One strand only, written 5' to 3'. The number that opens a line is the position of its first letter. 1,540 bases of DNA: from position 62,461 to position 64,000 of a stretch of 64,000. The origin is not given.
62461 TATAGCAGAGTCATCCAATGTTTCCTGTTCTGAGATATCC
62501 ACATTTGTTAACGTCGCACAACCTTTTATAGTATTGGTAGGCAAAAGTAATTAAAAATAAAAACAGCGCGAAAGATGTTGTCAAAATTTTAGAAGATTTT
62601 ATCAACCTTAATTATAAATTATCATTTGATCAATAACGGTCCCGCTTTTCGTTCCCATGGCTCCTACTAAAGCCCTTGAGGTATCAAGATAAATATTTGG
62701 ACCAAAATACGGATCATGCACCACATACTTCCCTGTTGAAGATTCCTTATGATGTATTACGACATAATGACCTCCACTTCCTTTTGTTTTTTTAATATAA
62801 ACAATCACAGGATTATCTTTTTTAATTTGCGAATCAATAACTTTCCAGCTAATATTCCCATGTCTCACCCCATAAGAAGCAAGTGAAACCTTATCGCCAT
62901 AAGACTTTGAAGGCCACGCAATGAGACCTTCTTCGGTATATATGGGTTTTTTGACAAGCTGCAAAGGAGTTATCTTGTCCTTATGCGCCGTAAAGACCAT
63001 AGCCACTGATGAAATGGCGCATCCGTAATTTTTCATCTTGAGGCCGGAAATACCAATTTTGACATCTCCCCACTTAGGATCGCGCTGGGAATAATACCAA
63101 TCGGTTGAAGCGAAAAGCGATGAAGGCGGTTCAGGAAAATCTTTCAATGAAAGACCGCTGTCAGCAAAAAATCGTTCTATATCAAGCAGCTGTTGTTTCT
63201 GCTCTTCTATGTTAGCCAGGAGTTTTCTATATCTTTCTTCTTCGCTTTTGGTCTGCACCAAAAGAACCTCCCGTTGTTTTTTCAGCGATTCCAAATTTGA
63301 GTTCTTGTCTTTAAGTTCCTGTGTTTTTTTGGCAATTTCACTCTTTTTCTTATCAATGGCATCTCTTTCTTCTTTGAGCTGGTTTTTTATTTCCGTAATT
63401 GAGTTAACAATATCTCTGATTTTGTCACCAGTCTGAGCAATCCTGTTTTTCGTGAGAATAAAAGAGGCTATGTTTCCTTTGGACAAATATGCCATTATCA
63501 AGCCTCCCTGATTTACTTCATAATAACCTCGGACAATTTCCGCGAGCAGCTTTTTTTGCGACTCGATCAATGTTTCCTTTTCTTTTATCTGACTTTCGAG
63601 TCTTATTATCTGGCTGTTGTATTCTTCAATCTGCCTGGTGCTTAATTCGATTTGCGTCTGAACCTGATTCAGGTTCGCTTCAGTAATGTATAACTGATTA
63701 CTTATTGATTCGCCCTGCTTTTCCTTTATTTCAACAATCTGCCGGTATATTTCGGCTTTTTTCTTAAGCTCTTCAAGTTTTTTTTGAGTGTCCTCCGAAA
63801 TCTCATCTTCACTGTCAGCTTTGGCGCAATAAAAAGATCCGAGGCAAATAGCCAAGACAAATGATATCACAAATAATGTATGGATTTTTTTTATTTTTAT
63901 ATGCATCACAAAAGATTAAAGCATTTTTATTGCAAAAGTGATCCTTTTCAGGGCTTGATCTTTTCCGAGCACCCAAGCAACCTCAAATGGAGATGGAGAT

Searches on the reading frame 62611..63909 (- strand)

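Call 22: search_protein_families(library=pfam, proteins=[window:62611-63909:-], max_evalue=0.001)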
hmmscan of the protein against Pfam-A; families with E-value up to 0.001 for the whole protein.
window:62611-63909:- (433 aa): 5 families
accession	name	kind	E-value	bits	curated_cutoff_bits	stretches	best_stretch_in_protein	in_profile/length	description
PF13529.12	Peptidase_C39_2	-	4.4e-09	37.5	24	1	272-401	5-143/143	Peptidase_C39 like family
PF03412.21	Peptidase_C39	-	5.5e-08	33.2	22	1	292-405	8-110/133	Peptidase C39 family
PF10186.14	ATG14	-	8.5e-06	25.5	33.2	0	153-214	60-121/347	Vacuolar sorting 38 and autophagy-related subunit 14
PF07200.18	Mod_r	-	0.00018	22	30.1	1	149-258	20-128/146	Modifier of rudimentary (Mod(r)) protein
PF11932.13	DUF3450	-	0.00051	19.9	32.6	0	149-242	6-99/241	Protein of unknown function (DUF3450)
